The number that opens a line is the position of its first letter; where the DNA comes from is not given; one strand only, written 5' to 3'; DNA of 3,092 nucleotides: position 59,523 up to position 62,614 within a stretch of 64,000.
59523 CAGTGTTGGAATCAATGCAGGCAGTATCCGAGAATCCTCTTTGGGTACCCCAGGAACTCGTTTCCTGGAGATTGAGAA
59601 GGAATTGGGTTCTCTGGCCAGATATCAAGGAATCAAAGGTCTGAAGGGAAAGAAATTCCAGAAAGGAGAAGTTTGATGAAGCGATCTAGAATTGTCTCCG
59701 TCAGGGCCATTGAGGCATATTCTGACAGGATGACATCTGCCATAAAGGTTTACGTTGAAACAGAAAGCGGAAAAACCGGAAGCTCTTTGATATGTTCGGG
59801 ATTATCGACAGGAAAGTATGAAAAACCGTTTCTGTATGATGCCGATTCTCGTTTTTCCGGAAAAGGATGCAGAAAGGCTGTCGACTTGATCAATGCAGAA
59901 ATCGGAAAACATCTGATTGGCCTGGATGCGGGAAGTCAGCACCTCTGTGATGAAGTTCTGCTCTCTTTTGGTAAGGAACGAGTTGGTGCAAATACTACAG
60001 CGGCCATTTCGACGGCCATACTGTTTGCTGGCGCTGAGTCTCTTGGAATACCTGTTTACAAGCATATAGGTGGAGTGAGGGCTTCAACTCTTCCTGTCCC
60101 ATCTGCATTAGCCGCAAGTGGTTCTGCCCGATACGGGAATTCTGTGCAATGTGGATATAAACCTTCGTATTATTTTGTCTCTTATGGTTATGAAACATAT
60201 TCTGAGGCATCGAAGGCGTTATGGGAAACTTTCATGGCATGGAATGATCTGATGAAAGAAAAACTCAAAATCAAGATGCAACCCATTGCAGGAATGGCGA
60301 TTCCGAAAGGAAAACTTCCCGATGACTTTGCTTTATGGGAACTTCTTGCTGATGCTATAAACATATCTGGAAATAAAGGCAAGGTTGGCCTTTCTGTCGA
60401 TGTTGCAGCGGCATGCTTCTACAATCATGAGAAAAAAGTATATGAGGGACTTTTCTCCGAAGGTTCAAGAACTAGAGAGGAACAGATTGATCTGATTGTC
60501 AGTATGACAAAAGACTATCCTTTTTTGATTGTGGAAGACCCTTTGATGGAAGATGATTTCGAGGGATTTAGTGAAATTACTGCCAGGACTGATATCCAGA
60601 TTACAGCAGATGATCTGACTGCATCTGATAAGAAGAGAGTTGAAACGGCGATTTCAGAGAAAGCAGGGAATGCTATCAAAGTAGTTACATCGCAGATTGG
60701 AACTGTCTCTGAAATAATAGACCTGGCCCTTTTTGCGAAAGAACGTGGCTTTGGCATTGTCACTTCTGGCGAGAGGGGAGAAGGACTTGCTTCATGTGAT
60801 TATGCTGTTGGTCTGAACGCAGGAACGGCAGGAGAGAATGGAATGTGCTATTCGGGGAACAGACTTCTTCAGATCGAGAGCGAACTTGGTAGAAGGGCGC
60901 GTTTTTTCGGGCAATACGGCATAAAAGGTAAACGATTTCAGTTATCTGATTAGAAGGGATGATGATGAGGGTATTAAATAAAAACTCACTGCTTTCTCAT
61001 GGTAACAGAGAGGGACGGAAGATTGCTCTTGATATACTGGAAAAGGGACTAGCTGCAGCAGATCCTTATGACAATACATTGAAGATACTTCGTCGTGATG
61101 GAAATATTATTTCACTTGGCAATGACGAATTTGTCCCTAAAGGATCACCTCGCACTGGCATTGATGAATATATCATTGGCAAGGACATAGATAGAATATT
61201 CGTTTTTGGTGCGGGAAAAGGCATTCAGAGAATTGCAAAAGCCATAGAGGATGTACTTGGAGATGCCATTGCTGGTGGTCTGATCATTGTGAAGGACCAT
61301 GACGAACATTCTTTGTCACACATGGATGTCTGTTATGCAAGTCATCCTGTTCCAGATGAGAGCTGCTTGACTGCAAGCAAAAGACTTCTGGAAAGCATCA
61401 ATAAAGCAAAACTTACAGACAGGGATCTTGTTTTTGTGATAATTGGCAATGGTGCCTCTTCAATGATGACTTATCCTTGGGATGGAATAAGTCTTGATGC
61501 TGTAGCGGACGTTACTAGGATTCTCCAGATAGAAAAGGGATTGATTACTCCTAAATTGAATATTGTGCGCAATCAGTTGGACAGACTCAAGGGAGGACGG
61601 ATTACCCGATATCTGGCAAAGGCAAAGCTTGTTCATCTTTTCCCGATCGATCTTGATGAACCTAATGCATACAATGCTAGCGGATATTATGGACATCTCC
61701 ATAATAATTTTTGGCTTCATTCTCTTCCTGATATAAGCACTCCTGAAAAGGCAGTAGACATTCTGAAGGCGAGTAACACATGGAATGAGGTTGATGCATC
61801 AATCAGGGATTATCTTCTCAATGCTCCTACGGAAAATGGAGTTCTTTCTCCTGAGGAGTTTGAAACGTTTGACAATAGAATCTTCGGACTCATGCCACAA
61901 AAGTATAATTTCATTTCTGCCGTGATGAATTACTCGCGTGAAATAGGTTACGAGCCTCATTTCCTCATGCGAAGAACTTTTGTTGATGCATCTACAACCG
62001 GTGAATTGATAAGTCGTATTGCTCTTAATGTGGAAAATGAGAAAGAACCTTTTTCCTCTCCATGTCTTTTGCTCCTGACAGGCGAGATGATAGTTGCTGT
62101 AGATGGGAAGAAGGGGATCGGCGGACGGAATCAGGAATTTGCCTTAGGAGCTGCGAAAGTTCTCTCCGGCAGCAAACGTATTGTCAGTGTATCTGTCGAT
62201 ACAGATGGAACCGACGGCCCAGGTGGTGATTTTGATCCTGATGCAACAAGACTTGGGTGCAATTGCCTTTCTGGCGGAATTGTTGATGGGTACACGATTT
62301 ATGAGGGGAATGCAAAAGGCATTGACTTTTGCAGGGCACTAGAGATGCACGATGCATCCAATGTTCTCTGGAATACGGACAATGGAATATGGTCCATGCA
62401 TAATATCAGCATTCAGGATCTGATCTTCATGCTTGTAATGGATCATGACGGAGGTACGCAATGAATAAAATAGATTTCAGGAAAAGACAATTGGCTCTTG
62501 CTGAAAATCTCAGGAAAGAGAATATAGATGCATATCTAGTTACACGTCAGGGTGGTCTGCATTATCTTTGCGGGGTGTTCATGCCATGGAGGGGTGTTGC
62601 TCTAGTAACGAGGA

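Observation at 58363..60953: Tandem enolase paralogues with remodelled active sites, one apparently lacking the catalytic lysine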

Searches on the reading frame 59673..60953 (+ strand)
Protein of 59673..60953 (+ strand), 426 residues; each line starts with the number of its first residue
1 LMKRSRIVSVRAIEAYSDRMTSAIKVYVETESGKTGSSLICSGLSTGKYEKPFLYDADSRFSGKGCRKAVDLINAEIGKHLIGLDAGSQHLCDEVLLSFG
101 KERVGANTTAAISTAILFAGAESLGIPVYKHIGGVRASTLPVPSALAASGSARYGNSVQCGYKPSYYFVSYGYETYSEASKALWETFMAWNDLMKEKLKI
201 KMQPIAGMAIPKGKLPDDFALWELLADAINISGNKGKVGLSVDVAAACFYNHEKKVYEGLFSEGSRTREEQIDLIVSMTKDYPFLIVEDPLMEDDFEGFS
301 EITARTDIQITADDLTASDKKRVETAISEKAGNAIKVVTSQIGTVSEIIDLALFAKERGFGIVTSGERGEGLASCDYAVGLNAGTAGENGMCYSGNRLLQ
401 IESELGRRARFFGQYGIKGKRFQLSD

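Call 3: search_protein_families(library=pfam, proteins=[window:59673-60953:+], max_evalue=0.01)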
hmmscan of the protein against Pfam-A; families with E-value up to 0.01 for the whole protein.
window:59673-60953:+ (426 aa): 4 families
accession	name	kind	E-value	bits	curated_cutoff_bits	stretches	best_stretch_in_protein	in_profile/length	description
PF00113.28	Enolase_C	-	6e-39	134.5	21.5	1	139-415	3-291/296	Enolase, C-terminal TIM barrel domain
PF03952.21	Enolase_N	-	1.2e-24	87.4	35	1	7-132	1-131/131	Enolase, N-terminal domain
PF13378.12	MR_MLE_C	-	5.3e-07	30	29.4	1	268-382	57-166/219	Enolase C-terminal domain-like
PF07476.17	MAAL_C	-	0.0029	17.2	27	1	305-378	137-209/249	Methylaspartate ammonia-lyase C-terminus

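Call 4: search_protein_families(library=ncbifam, proteins=[window:59673-60953:+], max_evalue=0.01)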
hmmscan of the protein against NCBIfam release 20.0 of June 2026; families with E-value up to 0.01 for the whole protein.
window:59673-60953:+ (426 aa): 4 families
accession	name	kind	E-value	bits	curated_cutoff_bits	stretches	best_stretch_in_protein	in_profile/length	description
TIGR01060.2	eno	equivalog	2.9e-63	214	300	1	7-414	1-419/425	phosphopyruvate hydratase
NF006223.0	PRK08350.1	equivalog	1.3e-10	41.1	624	1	63-146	46-133/341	hypothetical protein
TIGR02534.1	mucon_cyclo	subfamily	2.3e-08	33.5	334.95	1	286-360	217-290/368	muconate/chloromuconate family cycloisomerase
NF047820.1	TalGalacDh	equivalog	0.00025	20.1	500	1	280-360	220-299/371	L-talarate/galactarate dehydratase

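Call 6: search_solved_structures(query=window:59673-60953:+, show_alignments=2, max_evalue=0.00001)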
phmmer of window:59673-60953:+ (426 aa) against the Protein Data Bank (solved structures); distinct sequences matched with E-value up to 0.00001: 68 (the best 60 are shown).
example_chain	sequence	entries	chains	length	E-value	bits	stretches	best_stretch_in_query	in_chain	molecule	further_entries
2pa6_A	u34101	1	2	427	1e-54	189.2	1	4-407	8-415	Enolase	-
4mks_A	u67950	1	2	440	6.7e-52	179.9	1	7-416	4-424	Enolase 2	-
7n6g_6G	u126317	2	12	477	4.4e-50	174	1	14-414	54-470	Phosphopyruvate hydratase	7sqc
9no4_I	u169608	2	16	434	2.9e-49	171.3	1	7-413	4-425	Enolase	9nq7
1iyx_A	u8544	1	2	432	4.8e-49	170.5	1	7-413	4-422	ENOLASE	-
3zlf_A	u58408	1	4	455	1.4e-48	169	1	6-413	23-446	ENOLASE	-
8uel_A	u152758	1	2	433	1.7e-48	168.8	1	15-414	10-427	Enolase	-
3zlh_A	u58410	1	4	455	1.7e-48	168.8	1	6-413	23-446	ENOLASE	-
5wro_A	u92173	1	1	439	2.7e-48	168.1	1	7-414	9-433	Enolase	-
7ugu_G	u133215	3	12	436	5.7e-48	167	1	6-413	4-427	Enolase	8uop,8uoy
3zlg_A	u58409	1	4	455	1.2e-47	166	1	6-413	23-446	ENOLASE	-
4a3r_A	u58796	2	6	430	1.7e-47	165.4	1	7-413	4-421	ENOLASE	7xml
4za0_A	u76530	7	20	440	2.2e-47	165.1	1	14-414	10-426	Gamma-enolase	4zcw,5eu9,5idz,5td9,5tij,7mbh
3ucc_A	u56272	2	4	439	2.3e-47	165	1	16-414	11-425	Gamma-enolase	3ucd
1te6_A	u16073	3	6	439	2.3e-47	165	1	16-414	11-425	Gamma enolase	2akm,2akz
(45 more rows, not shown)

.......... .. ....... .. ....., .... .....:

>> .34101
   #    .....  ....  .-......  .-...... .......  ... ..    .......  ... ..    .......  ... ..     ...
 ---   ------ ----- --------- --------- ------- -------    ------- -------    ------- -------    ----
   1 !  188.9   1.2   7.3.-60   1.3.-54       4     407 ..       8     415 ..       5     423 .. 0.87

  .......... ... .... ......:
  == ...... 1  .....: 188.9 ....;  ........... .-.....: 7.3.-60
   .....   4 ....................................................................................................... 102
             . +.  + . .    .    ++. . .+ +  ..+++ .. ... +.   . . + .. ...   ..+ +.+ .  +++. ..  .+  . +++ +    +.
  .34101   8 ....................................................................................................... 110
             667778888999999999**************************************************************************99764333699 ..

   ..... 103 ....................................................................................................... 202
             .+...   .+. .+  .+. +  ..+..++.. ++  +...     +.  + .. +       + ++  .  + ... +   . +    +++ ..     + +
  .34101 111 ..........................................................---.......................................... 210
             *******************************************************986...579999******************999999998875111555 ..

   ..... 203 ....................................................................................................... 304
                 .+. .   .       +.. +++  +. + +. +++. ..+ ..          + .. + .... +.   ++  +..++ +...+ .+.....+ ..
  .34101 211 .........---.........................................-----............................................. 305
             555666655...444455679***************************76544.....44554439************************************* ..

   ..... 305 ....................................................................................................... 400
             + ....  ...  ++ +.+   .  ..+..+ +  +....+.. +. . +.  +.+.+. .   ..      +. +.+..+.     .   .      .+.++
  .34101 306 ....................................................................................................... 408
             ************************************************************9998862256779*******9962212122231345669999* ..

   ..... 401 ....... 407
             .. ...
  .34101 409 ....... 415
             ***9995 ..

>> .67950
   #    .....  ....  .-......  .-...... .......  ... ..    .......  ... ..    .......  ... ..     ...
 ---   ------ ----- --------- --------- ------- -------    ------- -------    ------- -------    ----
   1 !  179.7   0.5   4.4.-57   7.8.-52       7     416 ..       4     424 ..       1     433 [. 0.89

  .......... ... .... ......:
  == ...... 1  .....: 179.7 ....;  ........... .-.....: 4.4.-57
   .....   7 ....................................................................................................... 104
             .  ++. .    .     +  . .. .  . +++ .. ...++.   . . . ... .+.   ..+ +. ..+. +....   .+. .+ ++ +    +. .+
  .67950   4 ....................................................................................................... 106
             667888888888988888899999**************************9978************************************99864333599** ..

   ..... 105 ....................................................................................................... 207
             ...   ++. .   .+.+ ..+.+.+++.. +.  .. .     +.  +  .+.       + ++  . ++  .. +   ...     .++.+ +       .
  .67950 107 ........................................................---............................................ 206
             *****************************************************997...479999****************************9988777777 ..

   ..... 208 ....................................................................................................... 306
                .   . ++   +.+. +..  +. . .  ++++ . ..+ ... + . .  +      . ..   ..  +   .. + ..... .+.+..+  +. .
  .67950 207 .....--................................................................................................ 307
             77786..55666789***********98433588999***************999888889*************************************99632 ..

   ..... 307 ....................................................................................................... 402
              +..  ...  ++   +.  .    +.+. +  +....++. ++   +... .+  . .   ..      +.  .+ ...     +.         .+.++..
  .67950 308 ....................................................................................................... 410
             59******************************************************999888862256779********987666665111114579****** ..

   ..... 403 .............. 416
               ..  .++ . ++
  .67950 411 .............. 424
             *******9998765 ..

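Call 16: find_homologous_proteins(query=window:59673-60953:+, max_evalue=1e-20)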
Query window:59673-60953:+ (426 aa): 408 proteins with E <= 1e-20 among 8000 candidates; the best 120 are listed.
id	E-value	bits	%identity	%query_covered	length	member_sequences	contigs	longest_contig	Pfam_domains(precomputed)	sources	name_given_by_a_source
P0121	4.4e-278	940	100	100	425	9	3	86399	PF03952.22,PF00113.29,PF13378.13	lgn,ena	-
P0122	1.7e-184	632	68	100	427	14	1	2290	PF03952.22,PF00113.29,PF13378.13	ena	-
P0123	1.1e-179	616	63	99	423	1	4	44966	PF03952.22,PF00113.29,PF13378.13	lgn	-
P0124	2.3e-177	608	64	99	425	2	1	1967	PF03952.22,PF00113.29,PF13378.13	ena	-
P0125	7.7e-173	593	64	100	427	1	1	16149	PF03952.22,PF00113.29,PF13378.13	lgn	-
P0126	1.5e-169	582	61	100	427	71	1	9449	PF03952.22,PF00113.29,PF13378.13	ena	-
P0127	3.1e-169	581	62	99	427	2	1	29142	PF03952.22,PF00113.29,PF13378.13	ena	-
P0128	6.9e-168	577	62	99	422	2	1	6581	PF03952.22,PF00113.29,PF13378.13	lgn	-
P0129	3.7e-167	574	62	100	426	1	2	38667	PF03952.22,PF00113.29,PF13378.13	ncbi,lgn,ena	-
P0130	2.6e-164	565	60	99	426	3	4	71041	PF03952.22,PF00113.29,PF13378.13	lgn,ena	-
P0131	7.7e-158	544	58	98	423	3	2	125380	PF03952.22,PF00113.29,PF13378.13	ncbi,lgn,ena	-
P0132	7.1e-157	541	58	99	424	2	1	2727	PF03952.22,PF00113.29,PF13378.13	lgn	-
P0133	1.9e-150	519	56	100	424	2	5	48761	PF03952.22,PF00113.29,PF13378.13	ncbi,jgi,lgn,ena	jgi:enolase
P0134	2.9e-150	519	56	99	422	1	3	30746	PF03952.22,PF00113.29,PF13378.13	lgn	-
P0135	5.5e-146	505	55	99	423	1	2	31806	PF03952.22,PF00113.29,PF13378.13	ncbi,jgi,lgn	ncbi:MAG: enolase C-terminal domain-like protein [Acetivibrionales bacterium]|jgi:enolase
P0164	5.8e-103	363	44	97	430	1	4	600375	PF03952.22,PF00113.29,PF13378.13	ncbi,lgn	-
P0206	1.6e-94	335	42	99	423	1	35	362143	PF03952.22,PF00113.29,PF13378.13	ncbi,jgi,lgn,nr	ncbi:MAG TPA: phosphopyruvate hydratase [Chloroflexi bacterium]|jgi:enolase|nr:phosphopyruvate hydra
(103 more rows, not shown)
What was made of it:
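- Checked: An exact database match of 425 aa supports the ATG start (call 16).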

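Call 38: find_encoding_contigs(protein=P0206, flank=10000, max_places=3)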
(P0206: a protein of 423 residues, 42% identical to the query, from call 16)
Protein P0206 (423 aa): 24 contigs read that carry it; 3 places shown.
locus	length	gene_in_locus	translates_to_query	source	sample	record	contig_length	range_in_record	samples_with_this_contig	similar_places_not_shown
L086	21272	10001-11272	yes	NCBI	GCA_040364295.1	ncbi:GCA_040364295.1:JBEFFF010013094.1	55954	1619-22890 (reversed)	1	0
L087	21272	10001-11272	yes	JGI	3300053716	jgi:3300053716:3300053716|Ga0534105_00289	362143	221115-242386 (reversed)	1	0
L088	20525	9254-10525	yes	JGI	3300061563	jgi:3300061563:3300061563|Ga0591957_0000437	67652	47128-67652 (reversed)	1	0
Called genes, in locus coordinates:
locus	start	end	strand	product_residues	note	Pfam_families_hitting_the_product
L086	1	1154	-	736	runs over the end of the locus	PF00512:HisKA, PF13581:HATPase_c_2 (faint), PF02518:HATPase_c, PF00072:Response_reg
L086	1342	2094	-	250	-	PF03737:RraA-like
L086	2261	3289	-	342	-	PF01244:Peptidase_M19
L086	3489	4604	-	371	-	PF12746:GNAT_acetyltran, PF00583:Acetyltransf_1 (weak), PF14559:TPR_19 (weak)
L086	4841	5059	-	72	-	-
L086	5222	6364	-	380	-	PF02746:MR_MLE_N, PF13378:MR_MLE_C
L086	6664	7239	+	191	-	PF00210:Ferritin, PF02915:Rubrerythrin, PF23458:DUF7130 (weak), PF21349:RUBY_RBDX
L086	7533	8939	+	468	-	PF02056:Glyco_hydro_4, PF11975:Glyco_hydro_4C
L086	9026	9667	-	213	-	-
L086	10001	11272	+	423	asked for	PF03952:Enolase_N, PF00113:Enolase_C, PF13378:MR_MLE_C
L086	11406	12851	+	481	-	PF13660:DUF4147, PF05161:MOFRL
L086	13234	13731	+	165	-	PF06445:GyrI-like, PF14526:Cass2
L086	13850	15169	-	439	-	PF25919:BSH_CusB (faint), PF25984:BSH_YknX (faint), PF25997:BSH_YhbJ (faint), PF25881:HH_YBHG (weak)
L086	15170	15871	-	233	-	PF02463:SMC_N (faint), PF00005:ABC_tran, PF13304:AAA_21 (weak)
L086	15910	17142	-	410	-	PF12704:MacB_PCD, PF02687:FtsX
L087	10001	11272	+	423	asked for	PF03952:Enolase_N, PF00113:Enolase_C, PF13378:MR_MLE_C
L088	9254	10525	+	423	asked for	PF03952:Enolase_N, PF00113:Enolase_C, PF13378:MR_MLE_C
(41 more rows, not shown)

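Call 39: find_encoding_contigs(protein=P0164, flank=10000, max_places=2)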
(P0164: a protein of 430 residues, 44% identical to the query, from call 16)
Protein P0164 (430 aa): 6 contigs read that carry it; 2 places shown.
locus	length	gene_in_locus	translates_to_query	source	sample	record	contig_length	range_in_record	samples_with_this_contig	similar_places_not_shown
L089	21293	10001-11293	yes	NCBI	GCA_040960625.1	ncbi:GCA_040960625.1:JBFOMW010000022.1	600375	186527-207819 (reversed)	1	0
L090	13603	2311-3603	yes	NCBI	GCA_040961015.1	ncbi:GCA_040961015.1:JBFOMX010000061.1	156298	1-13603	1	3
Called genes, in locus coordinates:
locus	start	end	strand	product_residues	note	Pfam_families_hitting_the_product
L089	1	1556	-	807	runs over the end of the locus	PF02927:CelD_N (weak), PF00759:Glyco_hydro_9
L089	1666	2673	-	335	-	PF01208:URO-D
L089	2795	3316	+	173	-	PF22769:DCD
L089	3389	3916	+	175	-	PF00252:Ribosomal_L16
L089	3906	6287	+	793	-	PF01326:PPDK_N, PF00391:PEP-utilizers, PF02896:PEP-utilizers_C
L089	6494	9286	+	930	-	PF00690:Cation_ATPase_N, PF00122:E1-E2_ATPase, PF13246:Cation_ATPase, PF00702:Hydrolase, PF00689:Cation_ATPase_C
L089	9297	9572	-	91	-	PF14947:HTH_45 (weak)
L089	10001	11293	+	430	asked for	PF03952:Enolase_N, PF00113:Enolase_C, PF13378:MR_MLE_C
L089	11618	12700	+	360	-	PF10282:Lactonase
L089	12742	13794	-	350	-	PF01408:GFO_IDH_MocA, PF03447:NAD_binding_3, PF22725:GFO_IDH_MocA_C3, PF02894:GFO_IDH_MocA_C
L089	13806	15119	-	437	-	PF02952:Fucose_iso_C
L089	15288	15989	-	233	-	PF01791:DeoC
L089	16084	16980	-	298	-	PF00294:PfkB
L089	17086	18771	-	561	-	PF16586:DUF5060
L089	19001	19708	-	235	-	PF26351:DUF8091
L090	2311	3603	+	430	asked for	PF03952:Enolase_N, PF00113:Enolase_C, PF13378:MR_MLE_C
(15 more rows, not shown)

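Call 60: find_encoding_contigs(protein=P0121, flank=10000, max_places=3)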
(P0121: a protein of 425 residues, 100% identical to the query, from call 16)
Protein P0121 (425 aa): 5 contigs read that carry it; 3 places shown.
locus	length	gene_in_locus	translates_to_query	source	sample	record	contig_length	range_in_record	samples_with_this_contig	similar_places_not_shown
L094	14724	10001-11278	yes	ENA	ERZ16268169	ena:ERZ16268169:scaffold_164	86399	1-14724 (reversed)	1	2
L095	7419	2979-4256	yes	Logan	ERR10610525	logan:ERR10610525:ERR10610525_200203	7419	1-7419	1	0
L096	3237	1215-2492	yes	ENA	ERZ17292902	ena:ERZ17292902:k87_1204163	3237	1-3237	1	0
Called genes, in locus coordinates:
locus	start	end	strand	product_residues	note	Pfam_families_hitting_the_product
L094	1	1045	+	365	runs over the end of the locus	PF02746:MR_MLE_N, PF13378:MR_MLE_C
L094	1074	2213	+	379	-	PF02746:MR_MLE_N, PF13378:MR_MLE_C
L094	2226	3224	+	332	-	PF00389:2-Hacid_dh, PF02826:2-Hacid_dh_C, PF00208:ELFV_dehydrog (faint), PF03446:NAD_binding_2 (weak)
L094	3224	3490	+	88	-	-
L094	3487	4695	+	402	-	PF04295:GD_AH_second, PF20629:GD_AH_C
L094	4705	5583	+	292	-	PF01557:FAA_hydrolase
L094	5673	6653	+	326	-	PF16868:NMT1_3, PF09084:NMT1 (weak)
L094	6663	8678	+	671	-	PF11874:DUF3394 (faint), PF06808:DctM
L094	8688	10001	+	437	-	PF03952:Enolase_N, PF00113:Enolase_C, PF13378:MR_MLE_C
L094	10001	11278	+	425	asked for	PF03952:Enolase_N, PF00113:Enolase_C, PF13378:MR_MLE_C (weak)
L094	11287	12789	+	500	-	PF13660:DUF4147, PF05161:MOFRL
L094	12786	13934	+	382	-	PF01321:Creatinase_N, PF00557:Peptidase_M24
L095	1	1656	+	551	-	?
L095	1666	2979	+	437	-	PF03952:Enolase_N, PF00113:Enolase_C, PF13378:MR_MLE_C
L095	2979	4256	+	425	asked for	PF03952:Enolase_N, PF00113:Enolase_C, PF13378:MR_MLE_C (weak)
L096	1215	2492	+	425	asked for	PF03952:Enolase_N, PF00113:Enolase_C, PF13378:MR_MLE_C (weak)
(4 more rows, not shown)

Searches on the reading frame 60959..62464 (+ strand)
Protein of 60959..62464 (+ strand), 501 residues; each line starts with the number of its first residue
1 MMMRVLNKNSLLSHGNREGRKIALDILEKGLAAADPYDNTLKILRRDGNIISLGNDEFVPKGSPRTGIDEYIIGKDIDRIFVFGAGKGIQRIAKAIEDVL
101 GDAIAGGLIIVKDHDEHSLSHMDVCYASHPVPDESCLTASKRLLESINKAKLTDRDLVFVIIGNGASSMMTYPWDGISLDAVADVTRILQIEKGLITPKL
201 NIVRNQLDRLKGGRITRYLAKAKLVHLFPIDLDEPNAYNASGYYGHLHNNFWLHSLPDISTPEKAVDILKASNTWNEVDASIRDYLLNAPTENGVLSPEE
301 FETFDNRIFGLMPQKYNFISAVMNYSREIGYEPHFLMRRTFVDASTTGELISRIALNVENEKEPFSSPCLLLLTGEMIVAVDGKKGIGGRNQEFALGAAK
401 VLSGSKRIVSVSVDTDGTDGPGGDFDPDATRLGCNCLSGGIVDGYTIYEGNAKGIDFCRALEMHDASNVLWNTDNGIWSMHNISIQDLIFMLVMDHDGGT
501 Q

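Call 3: search_protein_families(library=pfam, proteins=[window:60959-62464:+], max_evalue=0.01)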
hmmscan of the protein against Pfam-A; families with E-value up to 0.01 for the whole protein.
window:60959-62464:+ (501 aa): 2 families
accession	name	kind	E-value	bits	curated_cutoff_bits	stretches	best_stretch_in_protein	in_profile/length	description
PF13660.11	DUF4147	-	1.2e-36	126.8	23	1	23-286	2-233/234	Domain of unknown function (DUF4147)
PF05161.18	MOFRL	-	1e-15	58.3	28.3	1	369-475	1-93/106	MOFRL family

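Call 4: search_protein_families(library=ncbifam, proteins=[window:60959-62464:+], max_evalue=0.01)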
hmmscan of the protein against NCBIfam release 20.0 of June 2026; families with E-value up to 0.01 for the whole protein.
window:60959-62464:+ (501 aa): 2 families
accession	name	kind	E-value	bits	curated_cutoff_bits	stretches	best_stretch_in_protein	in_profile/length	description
NF041176.1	GlyK_Thmprot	equivalog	2.8e-31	109.2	550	2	78-228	35-176/397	glycerate 2-kinase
NF040791.1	gly_kin_Thpl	equivalog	1.9e-27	96.6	670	2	77-227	45-193/410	glycerate 2-kinase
